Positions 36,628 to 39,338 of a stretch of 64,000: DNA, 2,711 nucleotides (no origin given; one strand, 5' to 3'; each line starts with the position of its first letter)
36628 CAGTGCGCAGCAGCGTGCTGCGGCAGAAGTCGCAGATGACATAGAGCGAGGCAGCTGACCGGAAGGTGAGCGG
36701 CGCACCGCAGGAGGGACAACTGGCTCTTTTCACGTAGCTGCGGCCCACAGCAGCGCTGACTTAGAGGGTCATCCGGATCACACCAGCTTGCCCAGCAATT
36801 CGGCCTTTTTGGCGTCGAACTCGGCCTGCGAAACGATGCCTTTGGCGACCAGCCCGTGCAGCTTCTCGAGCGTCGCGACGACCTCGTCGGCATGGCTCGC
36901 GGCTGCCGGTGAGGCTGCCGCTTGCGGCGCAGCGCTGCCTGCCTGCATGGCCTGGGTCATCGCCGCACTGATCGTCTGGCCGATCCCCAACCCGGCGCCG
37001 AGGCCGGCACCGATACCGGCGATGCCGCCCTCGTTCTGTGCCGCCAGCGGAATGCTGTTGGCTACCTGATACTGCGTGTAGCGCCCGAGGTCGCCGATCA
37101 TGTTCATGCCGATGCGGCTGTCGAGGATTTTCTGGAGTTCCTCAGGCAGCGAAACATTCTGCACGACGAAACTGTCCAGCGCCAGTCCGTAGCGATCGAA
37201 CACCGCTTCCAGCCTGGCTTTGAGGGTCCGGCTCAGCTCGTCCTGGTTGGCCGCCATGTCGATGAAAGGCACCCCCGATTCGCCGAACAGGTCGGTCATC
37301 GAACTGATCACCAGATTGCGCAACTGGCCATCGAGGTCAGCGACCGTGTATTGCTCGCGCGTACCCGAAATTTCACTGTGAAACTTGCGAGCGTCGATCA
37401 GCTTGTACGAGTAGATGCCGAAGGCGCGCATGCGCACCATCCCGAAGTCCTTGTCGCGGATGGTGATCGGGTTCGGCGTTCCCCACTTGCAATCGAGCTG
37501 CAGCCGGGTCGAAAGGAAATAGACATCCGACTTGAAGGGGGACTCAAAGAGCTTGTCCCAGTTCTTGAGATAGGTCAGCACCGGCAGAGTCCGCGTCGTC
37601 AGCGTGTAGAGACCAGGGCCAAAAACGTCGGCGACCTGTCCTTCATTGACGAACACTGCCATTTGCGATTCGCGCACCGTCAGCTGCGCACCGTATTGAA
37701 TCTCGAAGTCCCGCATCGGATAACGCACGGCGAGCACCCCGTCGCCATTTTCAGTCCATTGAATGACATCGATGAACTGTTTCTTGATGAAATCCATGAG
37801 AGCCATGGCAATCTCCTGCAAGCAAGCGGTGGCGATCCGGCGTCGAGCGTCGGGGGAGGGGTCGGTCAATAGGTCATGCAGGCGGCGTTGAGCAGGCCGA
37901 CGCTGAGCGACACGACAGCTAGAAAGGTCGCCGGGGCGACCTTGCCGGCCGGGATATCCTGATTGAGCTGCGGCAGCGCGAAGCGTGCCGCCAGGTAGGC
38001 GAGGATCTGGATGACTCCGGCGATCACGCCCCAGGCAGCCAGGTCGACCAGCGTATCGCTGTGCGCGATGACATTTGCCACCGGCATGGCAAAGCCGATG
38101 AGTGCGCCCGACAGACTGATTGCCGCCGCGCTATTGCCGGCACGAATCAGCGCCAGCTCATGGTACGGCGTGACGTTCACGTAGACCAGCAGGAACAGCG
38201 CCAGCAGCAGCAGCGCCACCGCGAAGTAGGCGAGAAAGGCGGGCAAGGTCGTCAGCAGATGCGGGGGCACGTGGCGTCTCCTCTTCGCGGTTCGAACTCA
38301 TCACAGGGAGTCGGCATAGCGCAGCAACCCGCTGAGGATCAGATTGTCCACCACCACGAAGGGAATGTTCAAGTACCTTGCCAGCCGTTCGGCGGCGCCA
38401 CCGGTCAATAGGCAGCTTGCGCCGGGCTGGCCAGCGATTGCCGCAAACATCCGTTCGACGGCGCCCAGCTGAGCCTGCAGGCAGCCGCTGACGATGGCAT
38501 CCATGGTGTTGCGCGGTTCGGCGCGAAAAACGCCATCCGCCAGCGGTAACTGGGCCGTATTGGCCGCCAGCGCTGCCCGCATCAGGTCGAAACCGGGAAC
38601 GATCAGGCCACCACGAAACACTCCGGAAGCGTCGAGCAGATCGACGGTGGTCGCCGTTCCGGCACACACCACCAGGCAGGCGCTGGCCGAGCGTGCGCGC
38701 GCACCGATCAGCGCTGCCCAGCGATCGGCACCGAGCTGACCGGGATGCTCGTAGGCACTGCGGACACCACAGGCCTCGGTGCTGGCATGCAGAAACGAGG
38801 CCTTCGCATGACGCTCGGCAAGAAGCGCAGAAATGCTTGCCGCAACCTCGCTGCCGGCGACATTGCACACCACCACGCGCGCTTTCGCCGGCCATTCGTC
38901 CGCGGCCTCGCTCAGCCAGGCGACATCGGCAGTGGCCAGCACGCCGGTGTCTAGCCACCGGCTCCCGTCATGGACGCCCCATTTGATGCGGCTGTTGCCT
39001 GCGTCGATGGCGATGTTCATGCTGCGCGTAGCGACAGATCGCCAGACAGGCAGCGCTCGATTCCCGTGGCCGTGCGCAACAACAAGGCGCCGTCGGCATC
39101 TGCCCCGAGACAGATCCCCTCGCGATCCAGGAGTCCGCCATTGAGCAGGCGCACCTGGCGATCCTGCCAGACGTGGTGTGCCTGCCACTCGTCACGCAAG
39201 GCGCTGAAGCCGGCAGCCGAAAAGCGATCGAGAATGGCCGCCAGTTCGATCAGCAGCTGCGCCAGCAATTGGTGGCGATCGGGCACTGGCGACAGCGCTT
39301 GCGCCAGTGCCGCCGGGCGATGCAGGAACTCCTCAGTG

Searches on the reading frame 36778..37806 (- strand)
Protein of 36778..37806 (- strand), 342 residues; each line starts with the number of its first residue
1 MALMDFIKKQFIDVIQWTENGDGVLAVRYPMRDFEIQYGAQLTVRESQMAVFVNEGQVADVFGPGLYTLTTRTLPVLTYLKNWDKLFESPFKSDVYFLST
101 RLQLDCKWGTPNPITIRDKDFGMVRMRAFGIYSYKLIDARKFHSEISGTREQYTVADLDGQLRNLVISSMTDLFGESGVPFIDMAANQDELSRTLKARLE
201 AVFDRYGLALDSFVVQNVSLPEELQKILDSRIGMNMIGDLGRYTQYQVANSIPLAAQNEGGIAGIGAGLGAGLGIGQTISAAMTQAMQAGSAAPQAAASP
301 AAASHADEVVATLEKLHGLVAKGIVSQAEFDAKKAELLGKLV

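Call 3: search_protein_families(library=pfam, proteins=[window:36778-37806:-], max_evalue=0.01)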
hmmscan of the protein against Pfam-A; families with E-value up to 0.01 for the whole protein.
window:36778-37806:- (342 aa): 3 families
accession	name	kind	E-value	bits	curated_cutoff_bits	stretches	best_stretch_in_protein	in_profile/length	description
PF13421.11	Band_7_1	-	5.8e-79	265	24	1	27-235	2-210/211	SPFH domain-Band 7 family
PF01145.31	Band_7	-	3.6e-16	60.2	23.6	1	43-232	2-159/176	SPFH domain / Band 7 family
PF09851.14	SHOCT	-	7.2e-07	29.2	27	1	312-338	2-28/28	Short C-terminal domain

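Call 4: search_protein_families(library=ncbifam, proteins=[window:36778-37806:-], max_evalue=0.01)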
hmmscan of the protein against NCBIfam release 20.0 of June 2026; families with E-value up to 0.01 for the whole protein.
window:36778-37806:- (342 aa): 1 family
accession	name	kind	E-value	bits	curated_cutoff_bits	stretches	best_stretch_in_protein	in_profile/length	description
TIGR01933.1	hflK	equivalog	0.0059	16.1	159.4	0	152-230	78-157/261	FtsH protease activity modulator HflK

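Call 38: search_protein_families(library=padloc, proteins=[window:36778-37806:-], max_evalue=0.001)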
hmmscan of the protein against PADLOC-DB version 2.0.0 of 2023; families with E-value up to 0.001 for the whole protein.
window:36778-37806:- (342 aa): 0 families

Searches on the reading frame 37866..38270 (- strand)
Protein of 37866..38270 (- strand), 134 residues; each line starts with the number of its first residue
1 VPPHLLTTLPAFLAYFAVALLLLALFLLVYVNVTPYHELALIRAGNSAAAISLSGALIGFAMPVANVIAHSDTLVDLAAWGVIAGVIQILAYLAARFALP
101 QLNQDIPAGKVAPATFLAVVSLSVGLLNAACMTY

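Call 3: search_protein_families(library=pfam, proteins=[window:37866-38270:-], max_evalue=0.01)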
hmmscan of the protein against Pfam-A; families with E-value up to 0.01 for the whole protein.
window:37866-38270:- (134 aa): 1 family
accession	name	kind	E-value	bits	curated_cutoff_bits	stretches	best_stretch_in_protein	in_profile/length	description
PF03994.20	DUF350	-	5.9e-38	130.4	26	1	5-132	2-133/133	Domain of Unknown Function (DUF350)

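Call 4: search_protein_families(library=ncbifam, proteins=[window:37866-38270:-], max_evalue=0.01)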
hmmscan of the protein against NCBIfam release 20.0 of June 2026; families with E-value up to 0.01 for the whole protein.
window:37866-38270:- (134 aa): 0 families

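Call 38: search_protein_families(library=padloc, proteins=[window:37866-38270:-], max_evalue=0.001)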
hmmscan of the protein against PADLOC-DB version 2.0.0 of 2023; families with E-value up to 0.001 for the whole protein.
window:37866-38270:- (134 aa): 0 families

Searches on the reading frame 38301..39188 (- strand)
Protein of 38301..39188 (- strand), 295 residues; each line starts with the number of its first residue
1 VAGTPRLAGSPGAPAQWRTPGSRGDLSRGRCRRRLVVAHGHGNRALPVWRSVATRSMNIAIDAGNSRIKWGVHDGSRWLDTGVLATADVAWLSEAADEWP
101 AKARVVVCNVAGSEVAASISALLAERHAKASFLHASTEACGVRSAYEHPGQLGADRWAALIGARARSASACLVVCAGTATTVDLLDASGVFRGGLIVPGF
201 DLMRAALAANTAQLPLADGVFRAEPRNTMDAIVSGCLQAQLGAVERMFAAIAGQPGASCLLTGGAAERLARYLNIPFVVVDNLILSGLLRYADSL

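Call 3: search_protein_families(library=pfam, proteins=[window:38301-39188:-], max_evalue=0.01)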
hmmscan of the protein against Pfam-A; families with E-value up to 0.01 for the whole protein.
window:38301-39188:- (295 aa): 1 family
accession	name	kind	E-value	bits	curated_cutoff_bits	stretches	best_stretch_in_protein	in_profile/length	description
PF03309.20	Pan_kinase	-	4.8e-48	164.2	24.7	1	59-249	2-204/205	Type III pantothenate kinase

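Call 4: search_protein_families(library=ncbifam, proteins=[window:38301-39188:-], max_evalue=0.01)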
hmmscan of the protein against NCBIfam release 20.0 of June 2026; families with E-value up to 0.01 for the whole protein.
window:38301-39188:- (295 aa): 30 families (the best 25 are shown)
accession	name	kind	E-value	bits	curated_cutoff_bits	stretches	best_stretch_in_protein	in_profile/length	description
NF009860.0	PRK13322.1-5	equivalog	4.5e-50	170.7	288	1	57-291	1-243/248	pantothenate kinase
NF009868.0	PRK13328.1-4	equivalog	6.8e-46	156.7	388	1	57-292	4-259/268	type III pantothenate kinase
NF009866.0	PRK13328.1-2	equivalog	8e-44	150.2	360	1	57-293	1-250/266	type III pantothenate kinase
NF009869.0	PRK13328.1-5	equivalog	6.2e-38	130.8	452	1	57-255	1-204/263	type III pantothenate kinase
NF009867.0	PRK13328.1-3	equivalog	1.8e-37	129.1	451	1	77-289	38-272/278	type III pantothenate kinase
NF009865.0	PRK13328.1-1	equivalog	8.1e-37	126.7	487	1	57-293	1-254/256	type III pantothenate kinase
NF009870.0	PRK13328.1-6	equivalog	1.2e-34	119.9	511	1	59-290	14-278/294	type III pantothenate kinase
NF009862.0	PRK13325.1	equivalog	2.8e-34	118.8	761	1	59-290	341-580/592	bifunctional biotin--[acetyl-CoA-carboxylase] ligase/type III pantothenate kinase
NF009864.0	PRK13327.1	equivalog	2.8e-32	112.2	347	1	61-292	6-236/242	type III pantothenate kinase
NF009850.0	PRK13320.1-2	equivalog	3.4e-31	108.8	321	1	57-290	1-232/241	type III pantothenate kinase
NF009858.0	PRK13322.1-3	equivalog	1.3e-27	96.9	379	1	105-293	54-238/243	pantothenate kinase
NF009857.0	PRK13322.1-2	equivalog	2.5e-26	92.6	378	1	58-288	2-242/249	pantothenate kinase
NF009859.0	PRK13322.1-4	equivalog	1.4e-25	90.3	379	1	57-288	1-242/249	pantothenate kinase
NF009848.0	PRK13318.1-6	equivalog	1.6e-25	90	248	1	57-292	1-251/256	type III pantothenate kinase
NF009855.0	PRK13321.1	equivalog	1.6e-25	89.9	233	1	58-289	2-248/256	type III pantothenate kinase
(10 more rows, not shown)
